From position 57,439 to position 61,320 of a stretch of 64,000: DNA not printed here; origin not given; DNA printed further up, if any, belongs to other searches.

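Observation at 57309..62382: tRNA-Ser-adjacent defence operon: DUF2130-like nuclease gene coupled to a helicase-HKD nuclease fusion (type II Mokosh-like)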

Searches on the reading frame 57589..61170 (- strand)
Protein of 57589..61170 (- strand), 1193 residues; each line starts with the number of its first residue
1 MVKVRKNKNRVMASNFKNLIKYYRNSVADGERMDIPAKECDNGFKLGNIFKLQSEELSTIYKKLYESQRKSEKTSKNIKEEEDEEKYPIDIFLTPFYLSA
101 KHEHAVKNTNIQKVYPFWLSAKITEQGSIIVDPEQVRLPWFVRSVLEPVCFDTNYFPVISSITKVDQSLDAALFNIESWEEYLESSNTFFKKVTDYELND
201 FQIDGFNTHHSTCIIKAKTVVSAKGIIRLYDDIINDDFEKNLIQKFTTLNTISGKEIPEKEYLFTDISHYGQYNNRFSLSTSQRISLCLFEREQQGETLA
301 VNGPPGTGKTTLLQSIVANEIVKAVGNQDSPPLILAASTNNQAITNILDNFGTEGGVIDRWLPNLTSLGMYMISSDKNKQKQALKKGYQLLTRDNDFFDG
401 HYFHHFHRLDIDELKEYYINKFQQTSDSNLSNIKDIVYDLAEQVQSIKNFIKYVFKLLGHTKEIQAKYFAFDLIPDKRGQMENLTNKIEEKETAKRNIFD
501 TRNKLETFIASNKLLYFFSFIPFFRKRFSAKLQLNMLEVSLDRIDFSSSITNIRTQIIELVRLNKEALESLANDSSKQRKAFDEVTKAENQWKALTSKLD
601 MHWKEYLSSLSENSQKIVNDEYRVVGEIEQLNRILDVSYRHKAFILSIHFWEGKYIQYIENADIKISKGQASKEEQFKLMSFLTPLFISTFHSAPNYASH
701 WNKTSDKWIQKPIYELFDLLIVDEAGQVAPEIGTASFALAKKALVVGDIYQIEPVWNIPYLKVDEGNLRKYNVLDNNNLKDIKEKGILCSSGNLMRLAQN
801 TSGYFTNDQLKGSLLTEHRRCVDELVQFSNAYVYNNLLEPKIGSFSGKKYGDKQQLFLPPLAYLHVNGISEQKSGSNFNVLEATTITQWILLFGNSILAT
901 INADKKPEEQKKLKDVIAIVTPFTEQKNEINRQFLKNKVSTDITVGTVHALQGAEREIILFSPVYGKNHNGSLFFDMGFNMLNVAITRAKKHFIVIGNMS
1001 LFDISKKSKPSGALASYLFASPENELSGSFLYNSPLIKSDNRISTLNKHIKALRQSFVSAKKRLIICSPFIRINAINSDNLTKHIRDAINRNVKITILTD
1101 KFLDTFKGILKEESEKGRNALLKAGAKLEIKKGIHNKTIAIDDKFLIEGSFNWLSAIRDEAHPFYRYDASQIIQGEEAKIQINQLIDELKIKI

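Call 4: search_protein_families(library=pfam, proteins=[window:57589-61170:-], max_evalue=0.01)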
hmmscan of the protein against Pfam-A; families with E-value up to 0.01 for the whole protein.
window:57589-61170:- (1193 aa): 12 families
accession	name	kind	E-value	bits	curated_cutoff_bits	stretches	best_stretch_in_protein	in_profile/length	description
PF13087.12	AAA_12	-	7.2e-26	91.4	27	1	809-999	14-194/195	AAA domain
PF13091.12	PLDc_2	-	3.6e-12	46.7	27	1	1055-1153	3-100/132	PLD-like domain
PF13086.12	AAA_11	-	2.7e-10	40.9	27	1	294-485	15-147/257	AAA domain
PF13604.12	AAA_30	-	3.3e-08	33.9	27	1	297-376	19-82/191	AAA domain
PF13245.12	AAA_19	-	1.7e-07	31.9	25.1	1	295-373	10-72/134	AAA domain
PF01443.25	Viral_helicase1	-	2.9e-05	24.4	21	0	300-319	2-21/228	Viral superfamily 1 RNA helicase core domain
PF00005.33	ABC_tran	-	0.001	20.1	25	0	294-320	9-35/137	ABC transporter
PF13538.12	UvrD_C_2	-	0.0052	17.1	27.4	0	943-996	2-52/52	UvrD-like helicase C-terminal domain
PF05729.18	NACHT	-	0.0058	16.9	26.7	0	298-318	2-22/167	NACHT domain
PF00931.28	NB-ARC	-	0.0061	16.3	23.5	0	284-319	7-41/248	NB-ARC domain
PF05496.18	RuvB_N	-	0.0064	16.7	27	0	291-334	28-69/159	Holliday junction DNA helicase RuvB P-loop domain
PF00270.35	DEAD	-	0.0084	16.3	26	0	295-433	13-145/167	DEAD/DEAH box helicase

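Call 5: search_protein_families(library=padloc, proteins=[window:57589-61170:-], max_evalue=0.01)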
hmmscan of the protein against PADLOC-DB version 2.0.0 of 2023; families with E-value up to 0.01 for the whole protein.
window:57589-61170:- (1193 aa): 8 families
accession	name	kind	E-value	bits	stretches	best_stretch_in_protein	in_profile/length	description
PDLC03924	MkoC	-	3.5e-300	997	1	12-1190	1-1133/1136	-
PDLC03920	MkoA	-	5.3e-33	112.4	2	716-1004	791-1081/1112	-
PDLC03921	MkoA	-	3.6e-23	79.3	3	871-1020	1439-1588/1607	-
PDLC05009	PDC-S37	-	3.4e-15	53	1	717-1010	938-1208/1550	-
PDLC03922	MkoB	-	8.5e-14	49.7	2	1041-1101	305-362/610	-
PDLC02895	DpdJ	-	2.6e-08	29.2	1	913-1004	367-459/2112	DpdJ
PDLC04140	mad8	-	7.7e-07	26.9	1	295-507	26-145/314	mads_8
PDLC02194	Hhe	-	5.5e-06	21.8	0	716-755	1380-1419/1911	-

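Call 6: search_protein_families(library=ncbifam, proteins=[window:57589-61170:-], max_evalue=0.01)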
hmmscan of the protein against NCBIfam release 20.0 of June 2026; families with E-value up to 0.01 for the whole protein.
window:57589-61170:- (1193 aa): 7 families
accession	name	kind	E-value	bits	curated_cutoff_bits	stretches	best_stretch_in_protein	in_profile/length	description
TIGR00376.1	TIGR00376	hypoth_equivalog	1.8e-18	66.4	348.9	2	915-1003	530-615/639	IGHMBP2 family helicase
NF040671.1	PLuB_AAA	exception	2.9e-17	61.4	999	1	717-1000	963-1233/1256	PLuB system helicase-like protein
NF058533.1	antiphage_ProA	equivalog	1.6e-15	55.7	1500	2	810-1004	1374-1565/1903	anti-phage protein ProA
NF042953.1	Hhe_antiphage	equivalog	3.5e-08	31.3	2000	1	717-754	1282-1319/1797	DUF4011 domain-containing anti-phage protein Hhe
TIGR01448.2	helicase_RecD2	equivalog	2.1e-06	26.2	500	1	238-339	278-368/713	SF1B family DNA helicase RecD2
TIGR01447.1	recD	equivalog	0.0028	16.3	310.15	0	271-338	138-204/597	exodeoxyribonuclease V subunit alpha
TIGR00635.1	ruvB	equivalog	0.0085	15.2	299.05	0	291-331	25-64/305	Holliday junction branch migration DNA helicase RuvB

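Call 9: find_homologous_proteins(query=window:57589-61140:-, max_evalue=1e-10)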
Query window:57589-61140:- (1183 aa): 1058 proteins with E <= 1e-10 among 8000 candidates; the best 120 are listed.
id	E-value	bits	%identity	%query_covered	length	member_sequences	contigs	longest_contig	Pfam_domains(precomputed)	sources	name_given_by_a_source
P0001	0.0e+0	2650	100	100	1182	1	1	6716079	PF13087.13,PF13086.13,PF13604.13,PF13091.13,PF13245.13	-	-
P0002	0.0e+0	2030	77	98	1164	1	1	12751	PF13087.13,PF13086.13,PF13604.13,PF13091.13,PF13245.13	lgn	-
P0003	0.0e+0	1777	66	100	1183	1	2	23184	PF13087.13,PF13086.13,PF13604.13,PF13091.13,PF13245.13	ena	-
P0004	0.0e+0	1210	48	99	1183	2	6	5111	PF13087.13,PF13086.13,PF01443.25,PF13604.13,PF13091.13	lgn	-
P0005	0.0e+0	1187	48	99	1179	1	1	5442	PF13087.13,PF13086.13,PF01443.25,PF13604.13,PF13091.13,PF13245.13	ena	-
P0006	0.0e+0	1186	49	99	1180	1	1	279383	PF13087.13,PF13086.13,PF13604.13,PF13091.13,PF13245.13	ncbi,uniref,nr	ncbi:AAA domain-containing protein [Ancylomarina sp. 16SWW S1-10-2]|uniref:AAA domain-containing pro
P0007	0.0e+0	1185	48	99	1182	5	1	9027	PF13087.13,PF13086.13,PF01443.25,PF13091.13,PF13245.13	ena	-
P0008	0.0e+0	1177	47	99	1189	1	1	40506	PF13087.13,PF13086.13,PF01443.25,PF13604.13,PF13091.13,PF13245.13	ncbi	ncbi:MAG: AAA domain-containing protein [Marinifilaceae bacterium]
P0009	0.0e+0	1176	48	99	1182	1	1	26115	PF13087.13,PF13086.13,PF01443.25,PF13604.13,PF13091.13,PF13245.13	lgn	-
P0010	0.0e+0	1175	48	99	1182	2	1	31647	PF13087.13,PF13086.13,PF13604.13,PF13091.13,PF13245.13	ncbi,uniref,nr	ncbi:AAA domain-containing protein [Marinifilum sp. D737]|uniref:AAA domain-containing protein n=1 T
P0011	0.0e+0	1166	47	99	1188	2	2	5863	PF13087.13,PF13086.13,PF13604.13,PF13091.13,PF13245.13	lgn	-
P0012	0.0e+0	1166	47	99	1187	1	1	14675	PF13087.13,PF13086.13,PF01443.25,PF13604.13,PF13091.13,PF13245.13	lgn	-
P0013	0.0e+0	1154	48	99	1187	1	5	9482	PF13087.13,PF13086.13,PF13091.13,PF13245.13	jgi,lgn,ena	-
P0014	0.0e+0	1146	47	99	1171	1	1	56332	PF13087.13,PF13086.13,PF13604.13,PF13091.13,PF13245.13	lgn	-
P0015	0.0e+0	1119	47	99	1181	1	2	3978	PF13087.13,PF13086.13,PF13604.13,PF13091.13,PF13245.13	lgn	-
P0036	1.1e-195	671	36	98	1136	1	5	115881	PF13087.13,PF13086.13,PF01443.25,PF13091.13,PF13245.13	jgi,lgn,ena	-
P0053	3.5e-178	613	35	99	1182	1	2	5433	PF13087.13,PF13086.13,PF13604.13,PF13091.13,PF13245.13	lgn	-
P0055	4.6e-178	612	36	99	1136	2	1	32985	PF13087.13,PF13086.13,PF01443.25,PF13091.13,PF13245.13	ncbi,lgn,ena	-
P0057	1.8e-177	610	34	99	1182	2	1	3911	PF13087.13,PF13086.13,PF13604.13,PF24883.3,PF13091.13,PF13245.13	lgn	-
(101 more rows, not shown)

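Call 11: find_encoding_contigs(protein=P0002, flank=8000, max_places=3)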
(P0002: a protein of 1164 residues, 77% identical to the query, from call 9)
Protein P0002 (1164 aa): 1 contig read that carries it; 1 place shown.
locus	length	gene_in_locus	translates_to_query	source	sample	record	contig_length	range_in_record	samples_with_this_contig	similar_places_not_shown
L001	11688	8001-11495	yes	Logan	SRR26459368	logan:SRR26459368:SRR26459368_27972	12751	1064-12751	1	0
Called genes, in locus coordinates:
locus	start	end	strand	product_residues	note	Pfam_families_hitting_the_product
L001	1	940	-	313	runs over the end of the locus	-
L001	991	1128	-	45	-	-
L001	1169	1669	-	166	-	PF14464:Prok-JAB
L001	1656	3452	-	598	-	PF00899:ThiF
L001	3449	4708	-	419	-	PF18144:SMODS, PF21654:DncV-like_NTFase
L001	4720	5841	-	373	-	PF18145:SAVED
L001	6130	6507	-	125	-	PF00239:Resolvase, PF02796:HTH_7 (faint), PF13384:HTH_23 (weak)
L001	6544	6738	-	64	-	PF00239:Resolvase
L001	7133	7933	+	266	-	-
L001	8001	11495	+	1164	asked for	PF13086:AAA_11 (weak), PF13604:AAA_30 (faint), PF13245:AAA_19 (faint), PF13087:AAA_12, PF13091:PLDc_2 (weak)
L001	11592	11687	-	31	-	?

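Call 12: find_encoding_contigs(protein=P0003, flank=8000, max_places=3)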
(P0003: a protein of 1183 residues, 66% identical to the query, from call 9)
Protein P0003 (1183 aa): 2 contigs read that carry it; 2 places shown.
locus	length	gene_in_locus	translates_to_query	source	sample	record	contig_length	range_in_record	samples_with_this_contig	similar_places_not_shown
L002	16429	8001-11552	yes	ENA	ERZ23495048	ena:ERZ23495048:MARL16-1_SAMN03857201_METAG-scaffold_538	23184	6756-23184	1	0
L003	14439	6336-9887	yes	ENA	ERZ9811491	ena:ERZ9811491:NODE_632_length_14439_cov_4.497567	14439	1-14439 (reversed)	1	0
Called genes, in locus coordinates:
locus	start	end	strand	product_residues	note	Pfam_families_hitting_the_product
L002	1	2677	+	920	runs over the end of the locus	-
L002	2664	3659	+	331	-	PF14390:DUF4420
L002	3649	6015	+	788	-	PF22879:AIPR_N, PF10592:AIPR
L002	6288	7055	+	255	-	PF17194:AbiEi_3_N, PF11459:AbiEi_3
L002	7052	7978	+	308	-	PF08843:AbiEii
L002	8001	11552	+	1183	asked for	PF13086:AAA_11 (weak), PF13245:AAA_19 (faint), PF13604:AAA_30 (faint), PF13087:AAA_12, PF13091:PLDc_2 (weak)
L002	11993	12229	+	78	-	PF14053:DUF4248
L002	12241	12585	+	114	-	-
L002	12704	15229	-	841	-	PF13424:TPR_12 (faint)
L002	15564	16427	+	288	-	?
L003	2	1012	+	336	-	?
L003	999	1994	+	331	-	PF14390:DUF4420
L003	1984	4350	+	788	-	PF22879:AIPR_N, PF10592:AIPR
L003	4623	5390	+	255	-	PF17194:AbiEi_3_N, PF11459:AbiEi_3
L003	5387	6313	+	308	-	PF08843:AbiEii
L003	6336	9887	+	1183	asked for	PF13086:AAA_11 (weak), PF13245:AAA_19 (faint), PF13604:AAA_30 (faint), PF13087:AAA_12, PF13091:PLDc_2 (weak)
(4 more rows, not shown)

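Call 21: find_related_loci(query=A1, collection=genome_contigs, flank=6000)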
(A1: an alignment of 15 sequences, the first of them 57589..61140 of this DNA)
Query A1 (1183 aa) in genome_contigs; peptide patterns used: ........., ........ (x = any residue, [..] = any of these).
600 stretches matched a pattern (row limit reached: there are more); 58 encode a relative of the query (tblastn E <= 1e-3); 58 distinct loci.
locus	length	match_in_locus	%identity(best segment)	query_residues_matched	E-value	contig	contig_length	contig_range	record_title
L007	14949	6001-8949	32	4-1008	1e-127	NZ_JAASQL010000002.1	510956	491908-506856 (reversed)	Wenyingzhuangia heitensis strain DSM 101599 Ga0373359_02, whole genome shotgun sequence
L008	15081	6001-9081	30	143-1183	3e-121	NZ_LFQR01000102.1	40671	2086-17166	Frateuria defendens strain DHo contig_102, whole genome shotgun sequence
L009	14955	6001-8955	39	1-1008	2e-80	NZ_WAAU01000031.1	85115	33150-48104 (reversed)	Tenacibaculum aiptasiae strain a4 scaffold61, whole genome shotgun sequence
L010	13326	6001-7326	29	7-441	2e-45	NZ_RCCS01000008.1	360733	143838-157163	Tenacibaculum discolor strain DSM 18842 Ga0183463_105, whole genome shotgun sequence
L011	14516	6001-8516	31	109-993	1e-24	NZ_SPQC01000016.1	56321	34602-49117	Rothia nasimurium strain irhom_31 NODE_16_length_56321_cov_14.2965, whole genome shotgun sequence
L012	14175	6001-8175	26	290-988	5e-20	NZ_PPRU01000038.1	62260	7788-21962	Staphylococcus simulans strain NCTC 11046 fd337eed-97e3-423b-a3bf-502ec256060b_c38, whole genome shotgun sequence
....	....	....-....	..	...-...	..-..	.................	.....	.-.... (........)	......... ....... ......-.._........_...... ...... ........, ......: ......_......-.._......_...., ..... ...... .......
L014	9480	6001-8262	21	240-990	3e-18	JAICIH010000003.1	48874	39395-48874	MAG: Bryobacteraceae bacterium isolate GZL_FP_2_bin.77 k141_4131104_length_48874_cov_15.2380, whole genome shotgun seque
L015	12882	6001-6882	28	662-988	4e-18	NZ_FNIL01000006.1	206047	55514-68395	Alkalicoccus daliensis strain CGMCC 1.10369, whole genome shotgun sequence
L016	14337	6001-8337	27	268-992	5e-18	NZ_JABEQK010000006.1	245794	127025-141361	Gluconacetobacter takamatsuzukensis strain LMG 27800 contig00006, whole genome shotgun sequence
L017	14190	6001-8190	28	260-992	2e-17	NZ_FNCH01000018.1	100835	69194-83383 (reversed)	Pedobacter terrae strain DSM 17933, whole genome shotgun sequence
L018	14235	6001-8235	25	290-992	2e-16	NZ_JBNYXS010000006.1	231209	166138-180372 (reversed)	Janthinobacterium sp. LB3P118 NODE_6_length_231209_cov_65.281983, whole genome shotgun sequence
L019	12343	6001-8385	27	230-989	3e-16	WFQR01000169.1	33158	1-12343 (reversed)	MAG: Hippea sp. isolate S013_75 k151_75764, whole genome shotgun sequence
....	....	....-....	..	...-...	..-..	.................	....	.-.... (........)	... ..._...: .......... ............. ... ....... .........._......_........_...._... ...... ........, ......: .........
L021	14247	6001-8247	24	289-992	2e-13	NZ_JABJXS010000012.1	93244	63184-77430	Brenneria sp. hezel4-2-4 Scaffold12, whole genome shotgun sequence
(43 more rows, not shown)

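Call 48: find_encoding_contigs(protein=P0001, flank=10000, max_places=3)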
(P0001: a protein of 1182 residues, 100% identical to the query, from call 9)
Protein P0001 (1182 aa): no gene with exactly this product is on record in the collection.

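Call 56: search_protein_families(library=padloc, proteins=[L001:7133-7930:+], max_evalue=0.001)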
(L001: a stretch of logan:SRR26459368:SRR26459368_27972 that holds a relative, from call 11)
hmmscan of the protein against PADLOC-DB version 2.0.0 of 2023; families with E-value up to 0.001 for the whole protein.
L001:7133-7930:+ (266 aa): 0 families

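Call 65: search_solved_structures(query=window:57589-61137:-, max_evalue=0.00001)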
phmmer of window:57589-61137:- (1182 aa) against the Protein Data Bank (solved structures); distinct sequences matched with E-value up to 0.00001: 14.
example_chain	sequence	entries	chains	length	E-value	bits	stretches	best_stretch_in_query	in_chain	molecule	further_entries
5mzn_A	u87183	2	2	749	1.7e-08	36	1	905-990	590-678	Helicase SEN1,Helicase SEN1 | Helicase SEN1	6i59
8ram_O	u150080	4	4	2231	1.9e-07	32.4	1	905-990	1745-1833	Helicase SEN1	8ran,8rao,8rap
4b3f_X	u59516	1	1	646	2.6e-07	32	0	906-986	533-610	DNA-BINDING PROTEIN SMUBP-2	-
4b3g_A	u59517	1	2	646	2.6e-07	32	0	906-986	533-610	DNA-BINDING PROTEIN SMUBP-2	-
2xzo_A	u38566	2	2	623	4.9e-07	31.1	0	903-989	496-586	REGULATOR OF NONSENSE TRANSCRIPTS 1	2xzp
2gjk_A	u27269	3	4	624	5e-07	31.1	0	903-989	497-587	Regulator of nonsense transcripts 1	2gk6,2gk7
6ej5_A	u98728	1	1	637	5.3e-07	31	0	903-989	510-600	Regulator of nonsense transcripts 1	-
9qwn_A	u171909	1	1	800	9.5e-07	30.1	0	903-989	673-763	Isoform 2 of Regulator of nonsense transcripts 1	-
2wjv_A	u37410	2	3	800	9.5e-07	30.1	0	903-989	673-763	REGULATOR OF NONSENSE TRANSCRIPTS 1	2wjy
5eaw_A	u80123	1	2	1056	3.9e-06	28.1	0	906-1008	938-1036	DNA replication ATP-dependent helicase/nuclease DNA2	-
5eax_A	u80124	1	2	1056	3.9e-06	28.1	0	906-1008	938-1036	DNA replication ATP-dependent helicase/nuclease DNA2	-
5ean_A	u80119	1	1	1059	3.9e-06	28.1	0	906-1008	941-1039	DNA replication ATP-dependent helicase/nuclease DNA2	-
8ftm_A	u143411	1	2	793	5.3e-06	27.7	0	902-987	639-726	5'-3' RNA helicase-like protein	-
9q9z_A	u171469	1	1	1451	9.9e-06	26.8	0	901-991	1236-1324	NFX1-type zinc finger-containing protein 1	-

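Call 78: search_protein_families(library=phrogs, proteins=[window:57589-61137:-], max_evalue=0.001)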
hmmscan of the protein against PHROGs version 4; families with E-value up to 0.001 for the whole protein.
window:57589-61137:- (1182 aa): 2 families
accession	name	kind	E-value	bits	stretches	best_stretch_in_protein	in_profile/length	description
phrog_25411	-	unknown function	2.5e-21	77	1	904-989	511-600/627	-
phrog_325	-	DNA, RNA and nucleotide metabolism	7.8e-07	28.7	0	282-329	488-529/986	Dda-like helicase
